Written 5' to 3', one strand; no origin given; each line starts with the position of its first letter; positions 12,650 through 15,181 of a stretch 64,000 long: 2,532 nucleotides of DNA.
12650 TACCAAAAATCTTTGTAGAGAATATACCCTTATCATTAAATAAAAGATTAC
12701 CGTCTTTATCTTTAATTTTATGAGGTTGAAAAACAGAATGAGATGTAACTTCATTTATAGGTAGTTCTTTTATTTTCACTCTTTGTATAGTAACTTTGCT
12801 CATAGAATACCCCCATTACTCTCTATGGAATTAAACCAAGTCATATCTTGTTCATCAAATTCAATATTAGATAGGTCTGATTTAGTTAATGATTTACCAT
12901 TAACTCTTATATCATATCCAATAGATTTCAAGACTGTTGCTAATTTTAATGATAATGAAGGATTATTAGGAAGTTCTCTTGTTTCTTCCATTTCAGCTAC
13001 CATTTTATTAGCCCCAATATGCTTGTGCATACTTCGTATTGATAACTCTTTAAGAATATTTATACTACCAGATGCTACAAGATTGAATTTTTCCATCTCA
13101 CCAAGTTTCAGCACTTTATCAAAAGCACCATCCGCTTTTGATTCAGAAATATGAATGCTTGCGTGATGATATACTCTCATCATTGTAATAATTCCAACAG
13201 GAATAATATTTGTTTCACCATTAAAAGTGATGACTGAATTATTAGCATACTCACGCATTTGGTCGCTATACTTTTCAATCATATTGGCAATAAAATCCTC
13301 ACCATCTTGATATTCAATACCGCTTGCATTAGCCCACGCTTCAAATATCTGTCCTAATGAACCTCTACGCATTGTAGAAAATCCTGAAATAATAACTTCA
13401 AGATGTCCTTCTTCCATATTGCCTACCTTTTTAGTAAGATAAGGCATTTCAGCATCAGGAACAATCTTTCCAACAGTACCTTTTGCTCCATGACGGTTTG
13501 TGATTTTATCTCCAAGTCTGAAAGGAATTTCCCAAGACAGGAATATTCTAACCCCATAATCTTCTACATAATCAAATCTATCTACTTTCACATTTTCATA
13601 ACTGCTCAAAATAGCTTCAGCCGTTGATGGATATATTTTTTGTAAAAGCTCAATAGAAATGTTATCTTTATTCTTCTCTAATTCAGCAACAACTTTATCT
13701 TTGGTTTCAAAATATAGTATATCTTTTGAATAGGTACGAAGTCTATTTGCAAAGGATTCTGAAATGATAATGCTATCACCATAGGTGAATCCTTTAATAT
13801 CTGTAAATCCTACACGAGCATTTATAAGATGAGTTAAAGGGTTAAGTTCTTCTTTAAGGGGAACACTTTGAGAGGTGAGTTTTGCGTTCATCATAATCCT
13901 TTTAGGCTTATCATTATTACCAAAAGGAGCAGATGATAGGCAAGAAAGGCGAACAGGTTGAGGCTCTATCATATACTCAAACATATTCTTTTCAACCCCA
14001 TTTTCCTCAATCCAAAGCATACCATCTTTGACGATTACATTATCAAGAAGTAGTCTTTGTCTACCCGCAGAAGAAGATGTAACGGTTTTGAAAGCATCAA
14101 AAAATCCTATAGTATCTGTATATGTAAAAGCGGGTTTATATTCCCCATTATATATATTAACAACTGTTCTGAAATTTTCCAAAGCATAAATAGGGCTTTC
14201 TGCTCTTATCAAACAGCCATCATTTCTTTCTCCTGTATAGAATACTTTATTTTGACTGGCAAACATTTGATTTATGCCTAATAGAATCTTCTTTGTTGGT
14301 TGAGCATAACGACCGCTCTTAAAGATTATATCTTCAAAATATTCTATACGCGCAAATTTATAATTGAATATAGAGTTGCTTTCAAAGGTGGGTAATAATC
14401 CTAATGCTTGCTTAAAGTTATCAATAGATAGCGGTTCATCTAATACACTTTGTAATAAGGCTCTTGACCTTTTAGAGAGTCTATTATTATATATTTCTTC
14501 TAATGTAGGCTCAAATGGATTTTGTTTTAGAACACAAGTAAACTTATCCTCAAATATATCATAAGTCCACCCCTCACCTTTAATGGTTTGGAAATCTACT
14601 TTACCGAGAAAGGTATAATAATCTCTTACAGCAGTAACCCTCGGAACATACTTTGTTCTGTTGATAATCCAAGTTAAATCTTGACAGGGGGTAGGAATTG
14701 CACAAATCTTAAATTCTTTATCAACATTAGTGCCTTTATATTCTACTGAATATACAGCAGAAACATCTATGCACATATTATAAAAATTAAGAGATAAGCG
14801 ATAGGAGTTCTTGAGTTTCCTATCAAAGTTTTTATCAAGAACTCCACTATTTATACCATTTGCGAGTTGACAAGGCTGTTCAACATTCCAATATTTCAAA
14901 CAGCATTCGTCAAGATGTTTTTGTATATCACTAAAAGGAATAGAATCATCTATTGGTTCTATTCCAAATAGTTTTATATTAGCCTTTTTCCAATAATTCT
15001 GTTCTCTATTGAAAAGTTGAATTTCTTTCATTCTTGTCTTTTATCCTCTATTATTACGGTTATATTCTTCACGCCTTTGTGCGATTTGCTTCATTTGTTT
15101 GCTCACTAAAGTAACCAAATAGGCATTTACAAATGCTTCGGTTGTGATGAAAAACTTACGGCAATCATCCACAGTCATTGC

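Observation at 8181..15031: Split multisubunit RNA polymerase (beta, beta'N, beta'C as separate genes) typical of jumbo phages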

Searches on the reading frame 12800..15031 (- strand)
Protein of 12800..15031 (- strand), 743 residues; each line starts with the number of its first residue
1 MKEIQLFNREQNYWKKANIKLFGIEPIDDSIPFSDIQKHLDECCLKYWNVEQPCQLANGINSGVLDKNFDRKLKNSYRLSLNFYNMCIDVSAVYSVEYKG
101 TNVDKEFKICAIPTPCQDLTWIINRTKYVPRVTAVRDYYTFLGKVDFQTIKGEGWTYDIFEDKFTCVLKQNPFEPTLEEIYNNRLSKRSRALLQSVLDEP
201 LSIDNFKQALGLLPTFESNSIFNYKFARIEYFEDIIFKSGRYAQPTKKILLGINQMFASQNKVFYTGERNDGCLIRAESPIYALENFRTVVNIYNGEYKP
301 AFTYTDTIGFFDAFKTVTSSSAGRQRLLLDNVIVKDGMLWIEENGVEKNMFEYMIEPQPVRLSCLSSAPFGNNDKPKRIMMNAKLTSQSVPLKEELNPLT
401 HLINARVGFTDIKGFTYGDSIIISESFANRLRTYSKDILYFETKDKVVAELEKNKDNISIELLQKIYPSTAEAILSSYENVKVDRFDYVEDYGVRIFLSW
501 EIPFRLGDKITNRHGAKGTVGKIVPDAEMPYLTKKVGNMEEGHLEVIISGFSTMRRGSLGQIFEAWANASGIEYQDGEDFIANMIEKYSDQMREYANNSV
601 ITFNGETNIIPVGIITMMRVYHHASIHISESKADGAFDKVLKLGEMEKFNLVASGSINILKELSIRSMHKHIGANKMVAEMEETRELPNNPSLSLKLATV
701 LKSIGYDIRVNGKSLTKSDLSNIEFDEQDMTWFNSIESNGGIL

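Call 3: search_protein_families(library=pfam, proteins=[window:12800-15031:-], max_evalue=0.01)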
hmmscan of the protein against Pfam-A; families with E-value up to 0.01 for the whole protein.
window:12800-15031:- (743 aa): 1 family
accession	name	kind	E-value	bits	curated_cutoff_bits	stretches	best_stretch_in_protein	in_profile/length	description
PF00562.33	RNA_pol_Rpb2_6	-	2.2e-12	47.2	23.4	1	503-594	220-310/373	RNA polymerase Rpb2, domain 6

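Call 6: search_dna_similar(query=window:12800-15031:-, collection=phages, mode=protein, max_rows=30)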
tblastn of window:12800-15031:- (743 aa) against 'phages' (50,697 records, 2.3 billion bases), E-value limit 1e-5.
Records with a match: 5; places in all: 5; records where one place covers at least 80% of the query: 0.
Best place of each record, by identity: <60% 5.
By first word of the organism name: Vibrio 3; Staphylococcus 2.
By host as written in the record: Staphylococcus aureus 2; Vibrio harveyi 1; Vibrio parahaemolyticus SNUVpS-1 1; Vibrio parahaemolyticus 1.
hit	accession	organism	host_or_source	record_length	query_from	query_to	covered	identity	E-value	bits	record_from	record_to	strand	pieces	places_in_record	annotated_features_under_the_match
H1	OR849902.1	Staphylococcus phage SA 1298 Kay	Staphylococcus aureus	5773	494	710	29%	24.3%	1e-6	58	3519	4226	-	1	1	record has no annotation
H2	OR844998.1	Staphylococcus phage SA 1306 Kay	Staphylococcus aureus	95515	494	710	29%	24.3%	1e-6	58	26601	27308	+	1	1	record has no annotation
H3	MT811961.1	Vibrio phage vB_pir03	Vibrio harveyi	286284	481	611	18%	31.0%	5e-7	60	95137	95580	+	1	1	RNA polymerase beta subunit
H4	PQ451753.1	Vibrio phage pVp-JHP1101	Vibrio parahaemolyticus SNUVpS-1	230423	490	608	16%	31.1%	3e-6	57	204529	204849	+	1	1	putative DNA-directed RNA polymerase beta subunit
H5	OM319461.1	Vibrio phage C-ZP2022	Vibrio parahaemolyticus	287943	481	571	12%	36.6%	7e-7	59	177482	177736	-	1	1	RNA polymerase beta subunit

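Call 7: search_protein_families(library=phrogs, proteins=[window:12800-15031:-], max_evalue=0.001)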
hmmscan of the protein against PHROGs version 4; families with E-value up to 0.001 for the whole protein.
window:12800-15031:- (743 aa): 2 families
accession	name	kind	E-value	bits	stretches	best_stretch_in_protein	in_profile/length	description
phrog_3295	-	DNA, RNA and nucleotide metabolism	2e-16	60.5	1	425-570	312-451/698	RNA polymerase beta subunit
phrog_24349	-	unknown function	2.2e-08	33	1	494-565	905-970/1191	-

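Call 12: find_related_loci(query=window:12800-15031:-, collection=viral_contigs, flank=10000)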
Query window:12800-15031:- (743 aa) in viral_contigs; peptide patterns used: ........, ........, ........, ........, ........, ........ (x = any residue, [..] = any of these).
14 stretches matched a pattern; 9 encode a relative of the query (tblastn E <= 1e-3); 7 distinct loci.
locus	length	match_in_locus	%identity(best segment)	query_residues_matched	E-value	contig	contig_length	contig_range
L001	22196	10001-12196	57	5-736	0e+0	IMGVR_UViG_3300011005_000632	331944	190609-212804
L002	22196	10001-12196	56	5-736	0e+0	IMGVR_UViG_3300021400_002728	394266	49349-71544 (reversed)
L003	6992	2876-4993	53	1-715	0e+0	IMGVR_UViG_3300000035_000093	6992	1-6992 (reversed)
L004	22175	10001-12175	60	5-736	0e+0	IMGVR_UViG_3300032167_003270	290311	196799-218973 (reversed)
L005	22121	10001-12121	55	5-710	0e+0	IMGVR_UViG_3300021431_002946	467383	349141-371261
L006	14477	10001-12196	55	5-736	0e+0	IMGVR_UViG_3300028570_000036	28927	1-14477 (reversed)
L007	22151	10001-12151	56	5-711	0e+0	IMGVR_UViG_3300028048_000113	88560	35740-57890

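Call 15: search_solved_structures(query=window:12800-15031:-, max_evalue=0.01, show_alignments=2)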
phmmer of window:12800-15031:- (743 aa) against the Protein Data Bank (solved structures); distinct sequences matched with E-value up to 0.01: 52.
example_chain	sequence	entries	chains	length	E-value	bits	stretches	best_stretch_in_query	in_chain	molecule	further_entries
8x6f_C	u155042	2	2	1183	4.7e-09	38.5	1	494-726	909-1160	DNA-directed RNA polymerase subunit beta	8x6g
6wvj_C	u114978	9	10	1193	1.4e-08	36.9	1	494-568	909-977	DNA-directed RNA polymerase subunit beta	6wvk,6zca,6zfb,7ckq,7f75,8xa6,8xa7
8h3v_A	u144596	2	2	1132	1.5e-07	33.5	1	493-568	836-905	DNA-directed RNA polymerase subunit beta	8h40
8gzg_C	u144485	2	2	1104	5.1e-07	31.8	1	492-570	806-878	DNA-directed RNA polymerase subunit beta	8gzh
7ye1_C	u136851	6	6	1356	8.3e-07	31.1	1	493-566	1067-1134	DNA-directed RNA polymerase subunit beta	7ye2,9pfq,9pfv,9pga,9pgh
6edt_C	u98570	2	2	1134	1.4e-06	30.3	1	494-601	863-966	DNA-directed RNA polymerase subunit beta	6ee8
7kif_C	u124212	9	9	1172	1.4e-06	30.3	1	494-601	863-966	DNA-directed RNA polymerase subunit beta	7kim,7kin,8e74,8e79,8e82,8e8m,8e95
5zx2_C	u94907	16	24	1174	1.4e-06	30.3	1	494-601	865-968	DNA-directed RNA polymerase subunit beta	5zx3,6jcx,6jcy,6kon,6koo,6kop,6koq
9e7v_C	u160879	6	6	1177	1.4e-06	30.3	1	494-601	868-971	DNA-directed RNA polymerase subunit beta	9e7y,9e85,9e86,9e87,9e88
10mi_C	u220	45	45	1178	1.4e-06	30.3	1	494-601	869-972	DNA-directed RNA polymerase subunit beta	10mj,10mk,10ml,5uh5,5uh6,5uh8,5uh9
6vvz_C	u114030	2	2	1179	1.4e-06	30.3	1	494-601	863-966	DNA-directed RNA polymerase subunit beta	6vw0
6c04_C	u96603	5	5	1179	1.4e-06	30.3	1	494-601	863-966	DNA-directed RNA polymerase subunit beta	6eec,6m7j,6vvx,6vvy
6bzo_C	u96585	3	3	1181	1.4e-06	30.3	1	494-601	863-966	DNA-directed RNA polymerase subunit beta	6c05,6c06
1hqm_C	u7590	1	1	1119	1.4e-06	30.3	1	494-581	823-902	DNA-directed RNA polymerase subunit beta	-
1ynj_C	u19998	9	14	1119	1.4e-06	30.3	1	494-581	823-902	DNA-directed RNA polymerase beta chain | DNA-directed RNA polymerase subunit beta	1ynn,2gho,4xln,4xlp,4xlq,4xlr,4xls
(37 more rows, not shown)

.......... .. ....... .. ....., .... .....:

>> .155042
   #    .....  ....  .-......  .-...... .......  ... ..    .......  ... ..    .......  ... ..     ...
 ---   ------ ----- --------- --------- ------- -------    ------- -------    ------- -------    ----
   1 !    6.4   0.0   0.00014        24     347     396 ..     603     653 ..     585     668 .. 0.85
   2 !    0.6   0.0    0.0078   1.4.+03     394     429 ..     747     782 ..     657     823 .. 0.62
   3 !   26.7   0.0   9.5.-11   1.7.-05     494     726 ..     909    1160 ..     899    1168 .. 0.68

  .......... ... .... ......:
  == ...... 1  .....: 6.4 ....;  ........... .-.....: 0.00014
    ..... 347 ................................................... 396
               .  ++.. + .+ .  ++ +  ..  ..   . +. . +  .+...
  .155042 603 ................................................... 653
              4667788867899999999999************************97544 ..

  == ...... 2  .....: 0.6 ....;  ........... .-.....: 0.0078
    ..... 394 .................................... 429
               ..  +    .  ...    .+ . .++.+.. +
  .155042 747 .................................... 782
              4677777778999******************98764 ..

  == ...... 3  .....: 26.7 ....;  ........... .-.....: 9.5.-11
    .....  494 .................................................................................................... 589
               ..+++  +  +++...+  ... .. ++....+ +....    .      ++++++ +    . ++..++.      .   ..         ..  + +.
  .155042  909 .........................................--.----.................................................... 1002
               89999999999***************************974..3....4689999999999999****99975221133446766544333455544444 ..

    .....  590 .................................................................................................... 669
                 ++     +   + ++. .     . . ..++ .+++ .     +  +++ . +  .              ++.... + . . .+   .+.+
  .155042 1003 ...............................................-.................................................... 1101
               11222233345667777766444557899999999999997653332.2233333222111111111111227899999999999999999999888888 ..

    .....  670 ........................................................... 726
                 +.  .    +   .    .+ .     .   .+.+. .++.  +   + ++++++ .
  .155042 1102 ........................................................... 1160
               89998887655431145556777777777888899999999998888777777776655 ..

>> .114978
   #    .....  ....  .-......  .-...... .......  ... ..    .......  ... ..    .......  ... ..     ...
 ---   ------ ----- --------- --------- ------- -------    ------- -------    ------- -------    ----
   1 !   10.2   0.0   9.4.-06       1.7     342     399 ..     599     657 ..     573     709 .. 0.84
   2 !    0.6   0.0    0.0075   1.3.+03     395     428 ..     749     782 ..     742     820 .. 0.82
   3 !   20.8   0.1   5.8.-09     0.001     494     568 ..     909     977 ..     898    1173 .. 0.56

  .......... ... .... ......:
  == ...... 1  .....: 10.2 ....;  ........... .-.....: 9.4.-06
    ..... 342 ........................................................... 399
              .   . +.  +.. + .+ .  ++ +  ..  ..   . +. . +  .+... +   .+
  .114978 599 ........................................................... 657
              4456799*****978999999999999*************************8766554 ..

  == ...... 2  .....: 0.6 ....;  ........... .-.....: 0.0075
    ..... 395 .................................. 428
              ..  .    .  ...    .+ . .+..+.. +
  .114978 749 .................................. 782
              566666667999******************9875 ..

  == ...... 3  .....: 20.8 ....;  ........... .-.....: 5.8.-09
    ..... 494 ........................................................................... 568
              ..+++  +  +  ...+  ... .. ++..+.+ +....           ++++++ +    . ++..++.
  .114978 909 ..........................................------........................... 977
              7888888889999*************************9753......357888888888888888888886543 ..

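Call 26: find_homologous_proteins(query=window:12803-15031:-, max_evalue=0.001)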
Query window:12803-15031:- (743 aa): 156 proteins with E <= 0.001 among 8000 candidates; the best 120 are listed.
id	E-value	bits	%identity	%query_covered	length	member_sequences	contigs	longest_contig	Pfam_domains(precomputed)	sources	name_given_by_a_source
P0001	0.0e+0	1697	100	100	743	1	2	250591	PF00562.34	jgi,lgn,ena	-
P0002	0.0e+0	1171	69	99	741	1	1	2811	PF00562.34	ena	-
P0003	0.0e+0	1162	68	99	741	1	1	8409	PF00562.34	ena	-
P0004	0.0e+0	1153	68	99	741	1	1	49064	PF00562.34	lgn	-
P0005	0.0e+0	1151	68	99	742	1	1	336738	PF00562.34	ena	-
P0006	0.0e+0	1101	65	99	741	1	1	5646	PF00562.34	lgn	-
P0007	0.0e+0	1078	64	99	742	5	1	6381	PF00562.34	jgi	jgi:hypothetical protein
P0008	6.5e-298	1008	60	99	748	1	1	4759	PF00562.34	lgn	-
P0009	3.6e-284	963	59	98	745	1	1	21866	PF00562.34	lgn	-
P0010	9.9e-283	958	60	99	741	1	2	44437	PF00562.34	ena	-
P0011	5.9e-282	956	61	98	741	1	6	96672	PF00562.34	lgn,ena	-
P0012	6.4e-281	952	58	99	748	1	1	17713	PF00562.34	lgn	-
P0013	1.1e-279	948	59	99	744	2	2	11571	PF00562.34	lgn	-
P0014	2.5e-279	947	60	99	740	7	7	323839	PF00562.34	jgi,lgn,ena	-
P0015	8.3e-279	945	58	99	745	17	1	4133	PF00562.34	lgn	-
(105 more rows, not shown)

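Call 27: search_solved_structures(query=A3, max_evalue=0.001, show_alignments=0)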
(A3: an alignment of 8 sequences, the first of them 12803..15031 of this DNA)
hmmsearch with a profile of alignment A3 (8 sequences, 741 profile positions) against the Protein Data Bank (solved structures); distinct sequences matched with E-value up to 0.001: 54.
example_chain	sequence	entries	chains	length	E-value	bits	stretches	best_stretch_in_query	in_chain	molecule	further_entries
8x6f_C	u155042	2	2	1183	1e-14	57.1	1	491-726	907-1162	DNA-directed RNA polymerase subunit beta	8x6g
6wvj_C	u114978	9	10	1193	3.3e-14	55.4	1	491-724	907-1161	DNA-directed RNA polymerase subunit beta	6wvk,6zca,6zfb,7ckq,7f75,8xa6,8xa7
8i23_C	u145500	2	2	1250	1.1e-13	53.7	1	491-734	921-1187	DNA-directed RNA polymerase subunit beta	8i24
7kif_C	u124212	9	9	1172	4.5e-13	51.7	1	491-599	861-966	DNA-directed RNA polymerase subunit beta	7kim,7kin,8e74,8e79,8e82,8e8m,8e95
5zx2_C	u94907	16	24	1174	4.5e-13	51.7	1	491-599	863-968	DNA-directed RNA polymerase subunit beta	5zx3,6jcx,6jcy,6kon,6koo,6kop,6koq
9e7v_C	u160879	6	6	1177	4.6e-13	51.7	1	491-599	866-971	DNA-directed RNA polymerase subunit beta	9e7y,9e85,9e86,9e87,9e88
10mi_C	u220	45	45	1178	4.6e-13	51.7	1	491-599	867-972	DNA-directed RNA polymerase subunit beta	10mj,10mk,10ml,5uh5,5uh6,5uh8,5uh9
6c04_C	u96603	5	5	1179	4.6e-13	51.7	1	491-599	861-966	DNA-directed RNA polymerase subunit beta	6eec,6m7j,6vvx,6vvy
6vvz_C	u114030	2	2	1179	4.6e-13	51.7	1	491-599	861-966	DNA-directed RNA polymerase subunit beta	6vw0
6bzo_C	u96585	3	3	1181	4.6e-13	51.6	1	491-599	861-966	DNA-directed RNA polymerase subunit beta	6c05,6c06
6edt_C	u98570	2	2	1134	6e-13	51.3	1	491-599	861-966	DNA-directed RNA polymerase subunit beta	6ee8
7l7b_C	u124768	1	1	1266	4.1e-12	48.5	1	491-724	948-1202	DNA-directed RNA polymerase subunit beta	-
1l9u_C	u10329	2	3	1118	5.8e-12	48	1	492-581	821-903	RNA POLYMERASE, BETA SUBUNIT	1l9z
1i6v_C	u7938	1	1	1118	5.8e-12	48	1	492-581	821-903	DNA-DIRECTED RNA POLYMERASE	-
1hqm_C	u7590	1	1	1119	5.9e-12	48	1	492-581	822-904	DNA-directed RNA polymerase subunit beta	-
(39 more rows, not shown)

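Call 46: predict_structure(alignment_id=A4)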
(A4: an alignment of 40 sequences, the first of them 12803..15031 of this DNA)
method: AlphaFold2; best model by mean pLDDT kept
length: 743 residues; sequences in the alignment: 40
mean_pLDDT: 85.1   pTM: 0.83
mean pLDDT of the five models: 85.1, 82.8, 80.0, 79.7, 76.9
residues with pLDDT >= 90: 420; 70-90: 200; 50-70: 91; < 50: 32
segments of 3 or more residues with pLDDT < 50: 260-270, 315-323, 636-639, 737-743
pLDDT, mean of each block of 10 residues (from residue 1): 93 98 97 97 98 97 96 97 96 93 95 97 94 84 90 93 93 93 93 92 95 89 91 90 95 81 45 81 92 68 74 55 66 94 91 88 88 80 87 93 95 75 95 94 93 93 91 87 94 93 88 84 92 96 94 82 94 79 91 96 94 94 67 53 60 73 74 79 81 64 65 58 63 53 30
secondary structure, 60 per line:
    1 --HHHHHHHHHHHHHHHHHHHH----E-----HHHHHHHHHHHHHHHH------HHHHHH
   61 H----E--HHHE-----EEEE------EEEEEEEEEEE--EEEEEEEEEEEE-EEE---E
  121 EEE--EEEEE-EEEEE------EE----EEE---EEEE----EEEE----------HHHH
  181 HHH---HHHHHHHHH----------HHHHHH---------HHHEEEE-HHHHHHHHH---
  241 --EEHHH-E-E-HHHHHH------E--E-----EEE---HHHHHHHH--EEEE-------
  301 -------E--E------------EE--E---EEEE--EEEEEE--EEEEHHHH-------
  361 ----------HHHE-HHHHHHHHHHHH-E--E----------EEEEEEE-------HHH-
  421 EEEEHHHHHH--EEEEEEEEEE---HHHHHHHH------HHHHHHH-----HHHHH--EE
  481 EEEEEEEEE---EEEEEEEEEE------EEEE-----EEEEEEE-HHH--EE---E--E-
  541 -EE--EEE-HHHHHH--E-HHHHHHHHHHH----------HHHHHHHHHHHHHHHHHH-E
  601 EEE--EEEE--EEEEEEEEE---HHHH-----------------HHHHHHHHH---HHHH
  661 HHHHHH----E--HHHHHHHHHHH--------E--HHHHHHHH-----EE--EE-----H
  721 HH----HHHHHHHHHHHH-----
elements in order (helices of 4 or more, strands of 3 or more residues): H3-22 H33-48 H55-61 E78-81 E88-98 E101-112 E114-116 E120-123 E126-130 E132-136 E149-151 E155-158 E163-166 H177-183 H187-195 H206-211 E224-227 H229-237 H253-258 E274-276 H280-287 E290-293 E332-335 E338-343 E346-349 H350-353 H376-387 E403-409 E421-424 H425-430 E433-442 H446-453 H460-466 H472-476 E479-489 E493-502 E509-512 E518-524 E546-548 H550-555 H560-570 H581-598 E600-603 E606-609 E612-620 H624-627 H645-653 H657-666 H674-684 H696-703 H727-738

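Call 48: fold_search(model_id=the predicted structure, library=pdb)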
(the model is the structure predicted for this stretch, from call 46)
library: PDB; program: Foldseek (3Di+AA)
matches with E <= 10: 754; with E <= 0.001: 440
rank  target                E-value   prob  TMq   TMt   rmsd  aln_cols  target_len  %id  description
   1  9frj_C                3.3e-23  1.00  0.48  0.34  14.3      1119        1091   13  Ap4A bound in de novo transcription initiation T. thermophilus RNA polymerase complex with aTT DNA template (released 2025-12-17)
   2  9dvs_C                4.3e-23  1.00  0.48  0.36  14.2      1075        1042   14  CryoEM structure of Syn7942 RNAP-SigA holoenzyme (released 2025-10-15)
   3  8gzh_C                8.4e-23  1.00  0.52  0.39  12.1      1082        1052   14  Cryo-EM structure of Synechocystis sp. PCC 6803 CTP-bound RPitc (released 2023-04-19)
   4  9fok_C                1.2e-22  1.00  0.48  0.35  14.6      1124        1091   14  Ap4G bound in de novo transcription initiation T. thermophilus RNA polymerase complex with TC DNA template (released 2025-12-17)
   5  9epc_C                1.5e-22  1.00  0.50  0.40  11.5      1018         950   13  Cryo-EM structure of the Plastid-encoded RNA polymerase from Sinapis alba (released 2025-06-18)
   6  9fog_C                1.6e-22  1.00  0.47  0.33  15.1      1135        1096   13  Ap3G bound in de novo transcription initiation T. thermophilus RNA polymerase complex with TC DNA template (released 2025-12-17)
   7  8wa1_B                4.4e-22  1.00  0.49  0.38  12.3      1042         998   12  The cryo-EM structure of the Nicotiana tabacum PEP-PAP-TEC2 (released 2024-03-13)
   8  9fo6_C                5.5e-22  1.00  0.50  0.36  13.3      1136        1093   13  GTP bound in de novo transcription initiation T. thermophilus RNA polymerase complex with TC DNA template (released 2025-12-17)
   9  8w8o_C                6.5e-22  1.00  0.50  0.36  14.2      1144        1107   12  Thermus thermophilus initiation complex in the half-translocated state (released 2024-07-24)
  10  9ujp_C                6.9e-22  1.00  0.50  0.36  13.7      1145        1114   13  CryoEM structure of the T.thermophilus transcription initiation complex in the presence of Up4A (released 2025-10-22)
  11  9ujk_C                6.9e-22  1.00  0.48  0.34  15.2      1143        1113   13  CryoEM structure of the T.thermophilus transcription initiation complex in the presence of ATP (released 2025-10-22)
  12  4oin_C                7.3e-22  1.00  0.51  0.36  13.8      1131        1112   13  Crystal structure of Thermus thermophilus transcription initiation complex soaked with GE23077 (released 2014-05-07)
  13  4mq9_C                8.6e-22  1.00  0.51  0.37  13.2      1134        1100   13  Crystal structure of Thermus thermophilus RNA polymerase holoenzyme in complex with GE23077 (released 2014-05-07)
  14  8wa0_B                9.7e-22  1.00  0.48  0.38  13.1      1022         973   13  The cryo-EM structure of the Nicotiana tabacum PEP-PAP-TEC1 (released 2024-03-13)
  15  8gzg_C                1.1e-21  1.00  0.49  0.37  12.8      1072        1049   14  Cryo-EM structure of Synechocystis sp. PCC 6803 RPitc (released 2023-04-19)
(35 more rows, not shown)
